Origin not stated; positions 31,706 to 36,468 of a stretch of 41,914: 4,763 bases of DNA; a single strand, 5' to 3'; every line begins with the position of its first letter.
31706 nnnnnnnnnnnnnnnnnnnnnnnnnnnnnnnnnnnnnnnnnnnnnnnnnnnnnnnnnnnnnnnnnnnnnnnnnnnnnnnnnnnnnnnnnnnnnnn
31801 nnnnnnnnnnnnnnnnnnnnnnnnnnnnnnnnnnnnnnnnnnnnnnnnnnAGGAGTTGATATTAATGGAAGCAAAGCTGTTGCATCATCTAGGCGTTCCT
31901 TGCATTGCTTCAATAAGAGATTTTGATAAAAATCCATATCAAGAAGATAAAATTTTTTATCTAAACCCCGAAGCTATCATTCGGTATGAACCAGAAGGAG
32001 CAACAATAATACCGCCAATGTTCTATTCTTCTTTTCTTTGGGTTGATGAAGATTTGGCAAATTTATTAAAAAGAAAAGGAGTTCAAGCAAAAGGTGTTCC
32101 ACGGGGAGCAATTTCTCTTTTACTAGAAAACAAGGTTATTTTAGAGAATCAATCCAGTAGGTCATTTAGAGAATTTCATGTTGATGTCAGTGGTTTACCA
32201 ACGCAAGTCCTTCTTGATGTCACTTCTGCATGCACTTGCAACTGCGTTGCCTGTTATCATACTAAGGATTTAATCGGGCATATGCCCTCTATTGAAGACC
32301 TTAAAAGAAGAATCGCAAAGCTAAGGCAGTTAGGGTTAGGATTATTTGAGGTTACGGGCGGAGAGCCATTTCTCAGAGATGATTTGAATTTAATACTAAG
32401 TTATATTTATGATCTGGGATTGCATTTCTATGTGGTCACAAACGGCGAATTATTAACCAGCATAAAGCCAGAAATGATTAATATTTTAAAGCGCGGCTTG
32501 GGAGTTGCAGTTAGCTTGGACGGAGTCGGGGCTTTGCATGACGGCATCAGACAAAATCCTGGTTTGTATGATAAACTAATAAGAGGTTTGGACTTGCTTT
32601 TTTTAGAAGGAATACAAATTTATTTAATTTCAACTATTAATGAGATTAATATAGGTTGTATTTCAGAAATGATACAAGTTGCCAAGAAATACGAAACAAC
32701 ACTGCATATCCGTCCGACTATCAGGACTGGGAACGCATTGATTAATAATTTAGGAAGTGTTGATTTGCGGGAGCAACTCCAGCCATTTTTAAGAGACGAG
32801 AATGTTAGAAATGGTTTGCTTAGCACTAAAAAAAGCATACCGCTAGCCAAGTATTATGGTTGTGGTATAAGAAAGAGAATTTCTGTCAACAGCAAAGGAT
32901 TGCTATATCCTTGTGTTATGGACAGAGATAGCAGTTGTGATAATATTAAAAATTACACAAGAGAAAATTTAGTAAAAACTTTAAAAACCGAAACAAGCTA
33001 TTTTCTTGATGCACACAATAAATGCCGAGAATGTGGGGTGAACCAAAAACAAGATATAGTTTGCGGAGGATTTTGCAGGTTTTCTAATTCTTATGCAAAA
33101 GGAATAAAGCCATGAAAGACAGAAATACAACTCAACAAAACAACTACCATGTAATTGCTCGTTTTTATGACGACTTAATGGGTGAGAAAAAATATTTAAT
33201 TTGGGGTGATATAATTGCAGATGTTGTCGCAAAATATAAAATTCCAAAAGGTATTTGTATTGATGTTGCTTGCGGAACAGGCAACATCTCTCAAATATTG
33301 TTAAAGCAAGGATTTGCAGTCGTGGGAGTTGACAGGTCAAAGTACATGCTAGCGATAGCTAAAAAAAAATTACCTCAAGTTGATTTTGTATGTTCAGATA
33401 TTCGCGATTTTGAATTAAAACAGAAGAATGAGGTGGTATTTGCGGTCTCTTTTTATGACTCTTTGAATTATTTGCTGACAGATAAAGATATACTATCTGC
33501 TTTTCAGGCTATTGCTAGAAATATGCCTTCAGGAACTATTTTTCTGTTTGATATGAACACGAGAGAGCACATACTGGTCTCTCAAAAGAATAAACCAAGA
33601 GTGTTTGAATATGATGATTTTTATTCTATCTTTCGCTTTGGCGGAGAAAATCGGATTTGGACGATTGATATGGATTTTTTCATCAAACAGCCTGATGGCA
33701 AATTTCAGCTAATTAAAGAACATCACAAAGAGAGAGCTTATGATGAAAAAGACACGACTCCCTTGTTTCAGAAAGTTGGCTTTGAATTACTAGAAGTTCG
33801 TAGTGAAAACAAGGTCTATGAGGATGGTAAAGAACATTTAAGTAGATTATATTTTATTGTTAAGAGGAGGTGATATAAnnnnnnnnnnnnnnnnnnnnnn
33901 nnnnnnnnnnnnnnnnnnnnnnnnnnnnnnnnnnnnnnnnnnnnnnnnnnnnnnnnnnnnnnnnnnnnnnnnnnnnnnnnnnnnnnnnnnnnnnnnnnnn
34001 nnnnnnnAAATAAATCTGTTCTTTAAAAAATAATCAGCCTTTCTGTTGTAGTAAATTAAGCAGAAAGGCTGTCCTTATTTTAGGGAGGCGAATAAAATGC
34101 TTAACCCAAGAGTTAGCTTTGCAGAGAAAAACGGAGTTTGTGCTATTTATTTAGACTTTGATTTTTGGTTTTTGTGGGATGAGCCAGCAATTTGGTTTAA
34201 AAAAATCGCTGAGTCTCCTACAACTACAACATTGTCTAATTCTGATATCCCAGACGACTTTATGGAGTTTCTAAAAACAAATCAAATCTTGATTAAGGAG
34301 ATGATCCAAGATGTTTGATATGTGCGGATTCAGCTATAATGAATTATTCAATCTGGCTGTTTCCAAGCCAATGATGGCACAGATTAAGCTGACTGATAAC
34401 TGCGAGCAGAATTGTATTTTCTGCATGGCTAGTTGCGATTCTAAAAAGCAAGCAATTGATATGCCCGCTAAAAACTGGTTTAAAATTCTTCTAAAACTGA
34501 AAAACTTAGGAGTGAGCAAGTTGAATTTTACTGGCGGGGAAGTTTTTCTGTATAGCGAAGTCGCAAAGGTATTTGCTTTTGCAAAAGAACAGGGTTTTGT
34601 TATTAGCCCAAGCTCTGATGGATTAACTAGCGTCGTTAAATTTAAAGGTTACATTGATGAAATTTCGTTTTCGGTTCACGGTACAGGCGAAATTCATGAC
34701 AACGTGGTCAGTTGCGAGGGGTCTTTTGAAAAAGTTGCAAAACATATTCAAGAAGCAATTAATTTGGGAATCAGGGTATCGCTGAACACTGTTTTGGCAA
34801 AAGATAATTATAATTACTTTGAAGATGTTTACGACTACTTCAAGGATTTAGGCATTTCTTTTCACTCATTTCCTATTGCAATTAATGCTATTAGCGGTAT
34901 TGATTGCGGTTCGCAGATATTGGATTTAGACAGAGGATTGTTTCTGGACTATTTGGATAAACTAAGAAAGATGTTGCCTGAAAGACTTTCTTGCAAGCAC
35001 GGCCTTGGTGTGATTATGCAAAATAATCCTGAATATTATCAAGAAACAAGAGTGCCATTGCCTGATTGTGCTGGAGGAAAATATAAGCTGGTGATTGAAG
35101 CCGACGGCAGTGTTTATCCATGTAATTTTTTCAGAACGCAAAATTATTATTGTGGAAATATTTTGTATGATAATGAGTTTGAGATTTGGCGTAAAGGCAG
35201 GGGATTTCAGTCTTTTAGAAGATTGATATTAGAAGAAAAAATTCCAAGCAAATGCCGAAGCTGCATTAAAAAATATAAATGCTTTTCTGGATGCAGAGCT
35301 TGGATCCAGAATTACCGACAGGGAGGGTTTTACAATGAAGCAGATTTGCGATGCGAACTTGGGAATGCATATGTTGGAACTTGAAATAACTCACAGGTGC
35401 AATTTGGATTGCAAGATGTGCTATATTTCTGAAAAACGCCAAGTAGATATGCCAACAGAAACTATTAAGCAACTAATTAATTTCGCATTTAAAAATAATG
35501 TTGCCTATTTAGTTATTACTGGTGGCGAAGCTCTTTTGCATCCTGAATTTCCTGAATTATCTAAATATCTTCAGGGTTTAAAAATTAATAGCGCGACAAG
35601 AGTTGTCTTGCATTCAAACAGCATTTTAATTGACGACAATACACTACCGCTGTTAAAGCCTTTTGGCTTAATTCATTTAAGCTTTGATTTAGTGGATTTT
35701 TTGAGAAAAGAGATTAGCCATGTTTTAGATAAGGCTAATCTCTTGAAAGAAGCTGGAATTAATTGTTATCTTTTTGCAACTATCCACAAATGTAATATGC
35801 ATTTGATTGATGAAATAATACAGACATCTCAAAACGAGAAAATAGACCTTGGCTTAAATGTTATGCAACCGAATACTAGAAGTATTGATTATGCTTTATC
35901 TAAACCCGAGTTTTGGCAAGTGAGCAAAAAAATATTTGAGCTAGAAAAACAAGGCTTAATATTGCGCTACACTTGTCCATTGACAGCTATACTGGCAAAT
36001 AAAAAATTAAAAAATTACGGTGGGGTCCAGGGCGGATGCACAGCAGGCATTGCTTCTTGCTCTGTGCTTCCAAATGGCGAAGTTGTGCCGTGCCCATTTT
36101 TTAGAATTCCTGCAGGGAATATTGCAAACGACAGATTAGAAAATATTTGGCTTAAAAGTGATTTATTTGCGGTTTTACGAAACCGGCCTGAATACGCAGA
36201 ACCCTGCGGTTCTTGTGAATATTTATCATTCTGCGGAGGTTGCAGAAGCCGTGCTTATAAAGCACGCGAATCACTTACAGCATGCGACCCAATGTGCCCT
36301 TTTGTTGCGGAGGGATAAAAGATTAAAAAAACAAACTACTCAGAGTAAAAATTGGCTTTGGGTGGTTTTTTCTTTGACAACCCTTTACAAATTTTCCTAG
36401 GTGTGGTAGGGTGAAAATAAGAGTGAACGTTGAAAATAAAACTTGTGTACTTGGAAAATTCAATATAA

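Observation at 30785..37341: Radical-SAM RiPP-like cluster: three SPASM enzymes, PqqD-like protein, Zn-ribbon PP-loop ATPase, two methyltransferases, no exporter or protease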

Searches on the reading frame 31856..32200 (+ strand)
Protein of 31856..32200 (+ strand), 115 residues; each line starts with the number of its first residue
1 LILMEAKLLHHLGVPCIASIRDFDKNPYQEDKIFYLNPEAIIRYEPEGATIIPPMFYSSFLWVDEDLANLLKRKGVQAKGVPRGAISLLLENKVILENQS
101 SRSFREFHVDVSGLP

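Call 64: search_solved_structures(query=A4, max_evalue=10)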
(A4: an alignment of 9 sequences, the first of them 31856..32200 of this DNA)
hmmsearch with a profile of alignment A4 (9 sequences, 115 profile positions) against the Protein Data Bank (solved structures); distinct sequences matched with E-value up to 10: 3.
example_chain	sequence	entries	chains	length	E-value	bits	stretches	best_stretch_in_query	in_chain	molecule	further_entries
4x9m_A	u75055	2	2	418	0.041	17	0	56-97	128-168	L-alpha-glycerophosphate oxidase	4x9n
4jwq_A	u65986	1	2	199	0.22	14.6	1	53-96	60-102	Calcium-dependent protein kinase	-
3gbg_A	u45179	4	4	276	1.1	12.3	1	57-91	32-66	TCP pilus virulence regulatory protein | AraC family transcriptional regulator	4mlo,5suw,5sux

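Call 77: search_protein_families(library=ncbifam, proteins=[window:31856-32200:+], max_evalue=10)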
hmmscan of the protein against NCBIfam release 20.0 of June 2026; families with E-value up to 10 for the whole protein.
window:31856-32200:+ (115 aa): 0 families

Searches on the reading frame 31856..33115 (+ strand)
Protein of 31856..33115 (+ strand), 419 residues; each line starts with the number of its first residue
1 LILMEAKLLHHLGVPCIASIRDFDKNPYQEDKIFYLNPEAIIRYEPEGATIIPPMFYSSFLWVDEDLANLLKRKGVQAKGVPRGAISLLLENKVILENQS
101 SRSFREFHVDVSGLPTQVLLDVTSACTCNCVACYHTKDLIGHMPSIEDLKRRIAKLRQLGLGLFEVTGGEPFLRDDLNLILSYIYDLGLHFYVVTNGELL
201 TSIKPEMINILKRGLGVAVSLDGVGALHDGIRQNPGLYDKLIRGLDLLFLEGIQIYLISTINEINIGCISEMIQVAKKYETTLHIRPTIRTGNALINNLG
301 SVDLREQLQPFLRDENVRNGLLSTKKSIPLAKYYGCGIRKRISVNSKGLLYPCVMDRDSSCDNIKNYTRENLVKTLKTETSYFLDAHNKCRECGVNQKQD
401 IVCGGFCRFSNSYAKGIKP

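Call 3: search_protein_families(library=pfam, proteins=[window:31856-33115:+], max_evalue=0.01)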
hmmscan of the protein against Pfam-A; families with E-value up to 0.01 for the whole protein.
window:31856-33115:+ (419 aa): 1 family
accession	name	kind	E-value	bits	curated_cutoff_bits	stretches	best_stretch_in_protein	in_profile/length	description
PF04055.27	Radical_SAM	-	1.5e-12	48.4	29.5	1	122-274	3-164/166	Radical SAM superfamily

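Call 4: search_protein_families(library=ncbifam, proteins=[window:31856-33115:+], max_evalue=0.01)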
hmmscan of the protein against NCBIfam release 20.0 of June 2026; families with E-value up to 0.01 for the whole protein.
window:31856-33115:+ (419 aa): 50 families (the best 25 are shown)
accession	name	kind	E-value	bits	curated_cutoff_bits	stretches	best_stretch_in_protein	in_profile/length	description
TIGR04545.1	rSAM_ahbD_hemeb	equivalog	5.1e-19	68.9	500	1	120-294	4-181/339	heme b synthase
TIGR04546.1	rSAM_ahbC_deAc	equivalog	1.5e-17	63.5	650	1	118-279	41-203/390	12,18-didecarboxysiroheme deacetylase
NF045574.1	sacti_mat_StsB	exception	5.8e-17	61.7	625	1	116-410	96-398/466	StsB family radical SAM/SPASM domain sactipeptide maturase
TIGR04054.1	rSAM_NirJ1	equivalog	1.8e-16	59.7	650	1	109-279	29-200/387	putative heme d1 biosynthesis radical SAM protein NirJ1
TIGR04251.1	SCM_rSAM_ScmF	equivalog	4.4e-16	59.2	400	1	117-280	5-173/353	SynChlorMet cassette radical SAM/SPASM protein ScmF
TIGR04347.1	pseudo_SAM_Halo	equivalog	8.1e-16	58.3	525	1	118-275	40-198/390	TIGR04347 family pseudo-SAM/SPASM protein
TIGR04051.1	rSAM_NirJ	equivalog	1.7e-15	56.9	515.45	1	118-278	4-165/354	heme d1 biosynthesis radical SAM protein NirJ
NF012164.0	AlbA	equivalog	7.3e-15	54.3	850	1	87-277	82-276/442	subtilosin maturase AlbA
TIGR02668.1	moaA_archaeal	equivalog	8.8e-15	54.5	325.25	1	118-285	12-183/303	GTP 3',8-cyclase MoaA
TIGR04053.2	TIGR04053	equivalog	1.3e-14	54.3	395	1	110-284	2-181/366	TIGR04053 family radical SAM/SPASM domain-containing protein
TIGR04055.1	rSAM_NirJ2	equivalog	3.5e-14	53.1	500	1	121-293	5-179/326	putative heme d1 biosynthesis radical SAM protein NirJ2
TIGR03962.1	mycofact_rSAM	equivalog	3.8e-14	52.6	265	1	118-290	14-190/339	mycofactocin radical SAM maturase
TIGR03961.1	rSAM_PTO1314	hypoth_equivalog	1.8e-13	50.5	306.05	1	124-286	31-188/332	PTO1314 family radical SAM protein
TIGR04250.1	SCM_rSAM_ScmE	equivalog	3.4e-13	49.2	400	1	115-273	2-162/358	SynChlorMet cassette radical SAM/SPASM protein ScmE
TIGR03913.1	rad_SAM_trio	equivalog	8.6e-13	47.5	591.75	1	114-297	17-201/477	GDL motif peptide-associated radical SAM/SPASM maturase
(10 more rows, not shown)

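Call 54: search_solved_structures(query=window:31856-33115:+, max_evalue=0.001)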
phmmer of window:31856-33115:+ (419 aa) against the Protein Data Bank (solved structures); distinct sequences matched with E-value up to 0.001: 15.
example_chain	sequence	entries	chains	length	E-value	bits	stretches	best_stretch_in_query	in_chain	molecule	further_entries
7vob_C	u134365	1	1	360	3.3e-12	49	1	120-253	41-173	Cytosylglucuronate decarboxylase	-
7voc_C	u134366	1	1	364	3.4e-12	49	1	120-253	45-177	Cytosylglucuronate decarboxylase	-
7tol_A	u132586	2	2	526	7.9e-09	37.9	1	120-237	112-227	glycerol dibiphytanyl glycerol tetraether - macrocyclic archaeol synthase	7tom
6efn_A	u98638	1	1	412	4.3e-08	35.5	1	112-314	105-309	Sporulation killing factor maturation protein SkfB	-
7n7i_A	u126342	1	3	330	3.5e-06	29.1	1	82-204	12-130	Viperin-like enzyme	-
6q2p_A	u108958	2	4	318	1.5e-05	27.1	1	115-177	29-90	Radical S-adenosyl methionine domain-containing protein 2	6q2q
9dfu_A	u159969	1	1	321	2.2e-05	26.6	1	111-200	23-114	Radical SAM core domain-containing protein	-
9dgw_A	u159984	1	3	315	2.5e-05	26.3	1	113-204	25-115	Radical SAM core domain-containing protein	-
9dfw_A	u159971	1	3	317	2.6e-05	26.3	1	113-204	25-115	Radical SAM core domain-containing protein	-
5vsl_A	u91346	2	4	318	2.6e-05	26.3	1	115-177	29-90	Radical S-adenosyl methionine domain-containing protein 2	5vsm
6b4c_A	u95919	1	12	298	2.8e-05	26.2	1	114-204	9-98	Viperin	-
9dfn_A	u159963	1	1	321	3.8e-05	25.7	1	112-200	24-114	Radical SAM core domain-containing protein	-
6c8v_A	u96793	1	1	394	4.4e-05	25.5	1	105-310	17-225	Coenzyme PQQ synthesis protein E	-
2fb2_A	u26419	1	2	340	0.00039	22.4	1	113-225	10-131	Molybdenum cofactor biosynthesis protein A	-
1tv7_A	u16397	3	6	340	0.00043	22.3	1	113-225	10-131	Molybdenum cofactor biosynthesis protein A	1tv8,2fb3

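Call 79: search_protein_families(library=padloc, proteins=[window:31856-33115:+], max_evalue=0.01)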
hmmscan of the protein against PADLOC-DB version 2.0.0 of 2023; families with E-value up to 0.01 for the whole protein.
window:31856-33115:+ (419 aa): 3 families
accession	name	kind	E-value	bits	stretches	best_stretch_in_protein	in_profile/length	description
PDLC02903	pVip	-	6e-12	43.6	1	120-223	4-102/257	Viperins not associated with kinases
PDLC02904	pVip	-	9.7e-11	39.7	1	122-278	9-167/262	Viperins associated with kinases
PDLC02905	pVip-kinase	-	0.003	14.9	1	123-202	189-274/474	Viperin-kinase fusion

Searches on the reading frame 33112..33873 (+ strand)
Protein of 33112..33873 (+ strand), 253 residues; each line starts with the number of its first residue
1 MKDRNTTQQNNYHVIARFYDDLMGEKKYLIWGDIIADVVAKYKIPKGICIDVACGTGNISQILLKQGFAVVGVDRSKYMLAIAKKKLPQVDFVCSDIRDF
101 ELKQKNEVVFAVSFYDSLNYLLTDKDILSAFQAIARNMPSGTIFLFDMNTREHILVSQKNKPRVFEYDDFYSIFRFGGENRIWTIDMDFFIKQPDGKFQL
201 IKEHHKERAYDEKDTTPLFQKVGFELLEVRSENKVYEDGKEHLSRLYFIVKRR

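Call 3: search_protein_families(library=pfam, proteins=[window:33112-33873:+], max_evalue=0.01)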
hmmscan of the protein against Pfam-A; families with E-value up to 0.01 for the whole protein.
window:33112-33873:+ (253 aa): 8 families
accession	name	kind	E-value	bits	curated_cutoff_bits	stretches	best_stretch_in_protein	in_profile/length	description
PF13649.12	Methyltransf_25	-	5.7e-15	56.2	27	1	50-137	2-92/97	Methyltransferase domain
PF08241.18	Methyltransf_11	-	1e-11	45.7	21.2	1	51-145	2-94/95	Methyltransferase domain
PF13847.12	Methyltransf_31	-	4.7e-09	36.5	27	1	49-178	7-145/145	Methyltransferase domain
PF13489.12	Methyltransf_23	-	1.1e-08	35.4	27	1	33-228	11-163/164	Methyltransferase domain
PF08242.18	Methyltransf_12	-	1.4e-07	32.5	30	1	50-137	1-91/98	Methyltransferase domain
PF01728.25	FtsJ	-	3e-07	31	24.1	1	40-107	14-85/181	FtsJ-like methyltransferase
PF01209.24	Ubie_methyltran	-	4.1e-07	30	20.1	1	10-114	11-124/233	ubiE/COQ5 methyltransferase family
PF15592.11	Imm41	-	0.0032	17.9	26.9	0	11-79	11-80/112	Immunity protein 41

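Call 4: search_protein_families(library=ncbifam, proteins=[window:33112-33873:+], max_evalue=0.01)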
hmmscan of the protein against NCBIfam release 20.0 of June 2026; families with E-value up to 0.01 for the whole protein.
window:33112-33873:+ (253 aa): 24 families
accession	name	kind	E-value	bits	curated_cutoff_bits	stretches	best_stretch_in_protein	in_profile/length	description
NF002463.0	PRK01683.1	equivalog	8.7e-13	48.5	297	1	48-114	34-102/258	trans-aconitate 2-methyltransferase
NF041820.1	daptide_MTase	equivalog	3.4e-12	46.4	175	1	16-155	12-151/243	daptide-type RiPP biosynthesis methyltransferase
NF001244.0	PRK00216.1-5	equivalog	6e-10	38.8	216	1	44-114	47-126/236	bifunctional demethylmenaquinone methyltransferase/2-methoxy-6-polyprenyl-1,4-benzoquinol methylase UbiE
TIGR01934.1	MenG_MenH_UbiE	subfamily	1e-09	38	158.35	1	30-114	26-114/223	ubiquinone/menaquinone biosynthesis methyltransferase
NF043040.1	corrin_prot_MT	hypoth_equivalog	3.6e-09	36.4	180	1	34-89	30-85/216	corrinoid protein-associated methyltransferase CpaM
TIGR02072.1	BioC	equivalog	8e-09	35.7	184.95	1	43-111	32-103/244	malonyl-ACP O-methyltransferase BioC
TIGR02021.1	BchM-ChlM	equivalog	2.6e-08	33.5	158.9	1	49-146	58-155/218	magnesium protoporphyrin IX methyltransferase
TIGR01983.1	UbiG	equivalog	8e-08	31.9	102.95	1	46-150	50-156/228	bifunctional 2-polyprenyl-6-hydroxyphenol methylase/3-demethylubiquinol 3-O-methyltransferase UbiG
NF045667.1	MTase_DVU1556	equivalog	8.2e-08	32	155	1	48-227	25-163/213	DVU_1556 family methyltransferase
NF051855.1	GlySarMtaseBact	equivalog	8.9e-07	28.8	350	1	11-161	20-173/259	glycine/sarcosine N-methyltransferase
NF010703.0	PRK14103.1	equivalog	5e-06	26.1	320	1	33-113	20-97/256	trans-aconitate 2-methyltransferase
NF049952.1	23rRNACMtaseTlyA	equivalog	6.1e-06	25.9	250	1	41-130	73-164/236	23S rRNA (cytidine-2'-O)-methyltransferase TlyA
NF001241.0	PRK00216.1-2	equivalog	1.8e-05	24.5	327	1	45-103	51-109/231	demethylmenaquinone methyltransferase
NF008264.0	PRK11036.1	equivalog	9.8e-05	21.9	366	1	23-149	22-151/261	tRNA uridine 5-oxyacetic acid(34) methyltransferase CmoM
NF001242.0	PRK00216.1-3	equivalog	0.00018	21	351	1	4-92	26-120/258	bifunctional demethylmenaquinone methyltransferase/2-methoxy-6-polyprenyl-1,4-benzoquinol methylase UbiE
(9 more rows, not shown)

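Call 79: search_protein_families(library=padloc, proteins=[window:33112-33873:+], max_evalue=0.01)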
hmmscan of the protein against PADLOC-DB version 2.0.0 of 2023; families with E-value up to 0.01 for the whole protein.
window:33112-33873:+ (253 aa): 3 families
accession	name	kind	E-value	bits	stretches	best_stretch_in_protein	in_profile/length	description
PDLC04134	mad2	-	4.1e-16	56.9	1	34-153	279-401/492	mads_2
PDLC03311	MTase_II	-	0.00064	16.5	1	48-141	44-136/464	Type II methyltransferase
PDLC02655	DrmMII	-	0.0097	13.3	0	50-101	4-54/323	DrmMII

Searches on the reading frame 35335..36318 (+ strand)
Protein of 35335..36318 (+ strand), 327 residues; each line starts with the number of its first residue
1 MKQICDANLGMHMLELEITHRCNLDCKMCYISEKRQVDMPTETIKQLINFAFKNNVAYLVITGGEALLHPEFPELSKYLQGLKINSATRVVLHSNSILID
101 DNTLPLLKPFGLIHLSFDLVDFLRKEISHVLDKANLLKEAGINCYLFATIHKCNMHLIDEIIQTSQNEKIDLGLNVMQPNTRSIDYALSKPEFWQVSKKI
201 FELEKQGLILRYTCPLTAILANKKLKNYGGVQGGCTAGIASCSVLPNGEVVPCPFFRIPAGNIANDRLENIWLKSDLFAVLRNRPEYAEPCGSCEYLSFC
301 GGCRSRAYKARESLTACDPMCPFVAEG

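Call 3: search_protein_families(library=pfam, proteins=[window:35335-36318:+], max_evalue=0.01)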
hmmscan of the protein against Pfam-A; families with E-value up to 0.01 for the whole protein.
window:35335-36318:+ (327 aa): 3 families
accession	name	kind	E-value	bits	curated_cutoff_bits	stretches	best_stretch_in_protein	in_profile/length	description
PF04055.27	Radical_SAM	-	5.9e-17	62.8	29.5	1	17-151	2-151/166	Radical SAM superfamily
PF13186.11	SPASM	-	2.8e-10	40.8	21.5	1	235-295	1-67/67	Iron-sulfur cluster-binding domain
PF13353.11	Fer4_12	-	0.00031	21.5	22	1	20-91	13-86/137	4Fe-4S single cluster domain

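Call 4: search_protein_families(library=ncbifam, proteins=[window:35335-36318:+], max_evalue=0.01)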
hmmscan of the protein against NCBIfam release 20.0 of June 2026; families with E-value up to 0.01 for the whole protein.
window:35335-36318:+ (327 aa): 67 families (the best 25 are shown)
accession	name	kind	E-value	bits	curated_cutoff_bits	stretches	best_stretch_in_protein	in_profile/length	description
TIGR04055.1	rSAM_NirJ2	equivalog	1.1e-34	120.4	500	1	17-323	5-324/326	putative heme d1 biosynthesis radical SAM protein NirJ2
TIGR04545.1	rSAM_ahbD_hemeb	equivalog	1.5e-34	119.9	500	1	14-323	2-337/339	heme b synthase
TIGR04053.2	TIGR04053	equivalog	2.4e-27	96.2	395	2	236-324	277-365/366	TIGR04053 family radical SAM/SPASM domain-containing protein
TIGR04340.1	rSAM_ACGX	hypoth_equivalog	2.3e-25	89.5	400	1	15-321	6-337/341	radical SAM/SPASM domain protein, ACGX system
TIGR04303.1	GeoRSP_rSAM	equivalog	3.2e-24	86.1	400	1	17-321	10-324/325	GeoRSP system radical SAM/SPASM protein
TIGR03962.1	mycofact_rSAM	equivalog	9.7e-22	77.6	265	1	14-323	14-333/339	mycofactocin radical SAM maturase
TIGR04082.1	rSAM_for_selen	equivalog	7.3e-20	71.2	350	1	14-321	201-515/516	thio(seleno)oxazole modification radical SAM maturase SbtM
TIGR02109.1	PQQ_syn_pqqE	equivalog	8.1e-20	71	381.35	1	13-322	9-331/358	pyrroloquinoline quinone biosynthesis protein PqqE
TIGR04054.1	rSAM_NirJ1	equivalog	4.4e-19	68.4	650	2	16-171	40-203/387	putative heme d1 biosynthesis radical SAM protein NirJ1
NF041298.1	rSAM_mat_DynA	equivalog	4.5e-19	68.7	450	1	19-323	8-341/356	dynobactin maturation radical SAM/SPASM protein DynA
NF050035.1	rSAM_WgK_link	exception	1.4e-18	67.1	650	2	234-323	268-363/367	radical SAM/SPASM peptide maturase WgkB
TIGR04051.1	rSAM_NirJ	equivalog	2.7e-18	66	515.45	2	223-322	247-347/354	heme d1 biosynthesis radical SAM protein NirJ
TIGR04546.1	rSAM_ahbC_deAc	equivalog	1.5e-17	63.5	650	2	17-170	44-205/390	12,18-didecarboxysiroheme deacetylase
NF012164.0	AlbA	equivalog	3.5e-17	62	850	1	15-307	116-415/442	subtilosin maturase AlbA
TIGR04347.1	pseudo_SAM_Halo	equivalog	8.7e-16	58.2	525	2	223-322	280-384/390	TIGR04347 family pseudo-SAM/SPASM protein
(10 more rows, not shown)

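Call 56: search_solved_structures(query=window:35335-36318:+, max_evalue=0.001)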
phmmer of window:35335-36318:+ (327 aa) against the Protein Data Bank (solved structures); distinct sequences matched with E-value up to 0.001: 7.
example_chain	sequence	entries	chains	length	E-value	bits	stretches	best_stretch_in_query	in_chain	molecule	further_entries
6c8v_A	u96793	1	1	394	9.1e-13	51.3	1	15-322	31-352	Coenzyme PQQ synthesis protein E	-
6efn_A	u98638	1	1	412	7.4e-08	35.2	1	15-167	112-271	Sporulation killing factor maturation protein SkfB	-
5v1q_A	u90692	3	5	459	1.3e-06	31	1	19-315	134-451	Radical SAM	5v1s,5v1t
5wgg_A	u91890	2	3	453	4.9e-05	25.9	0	234-314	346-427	Radical SAM domain protein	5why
7vob_C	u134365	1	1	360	0.00077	22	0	15-78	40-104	Cytosylglucuronate decarboxylase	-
7voc_C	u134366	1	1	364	0.00079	21.9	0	15-78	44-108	Cytosylglucuronate decarboxylase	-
7tol_A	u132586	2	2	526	0.00082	21.9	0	14-120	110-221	glycerol dibiphytanyl glycerol tetraether - macrocyclic archaeol synthase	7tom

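Call 79: search_protein_families(library=padloc, proteins=[window:35335-36318:+], max_evalue=0.01)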
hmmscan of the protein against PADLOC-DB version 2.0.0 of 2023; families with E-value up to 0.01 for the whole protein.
window:35335-36318:+ (327 aa): 2 families
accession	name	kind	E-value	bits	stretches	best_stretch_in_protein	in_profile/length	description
PDLC02903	pVip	-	4.2e-11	40.8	1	16-121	4-104/257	Viperins not associated with kinases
PDLC02904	pVip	-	3.9e-07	27.9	1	17-194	8-191/262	Viperins associated with kinases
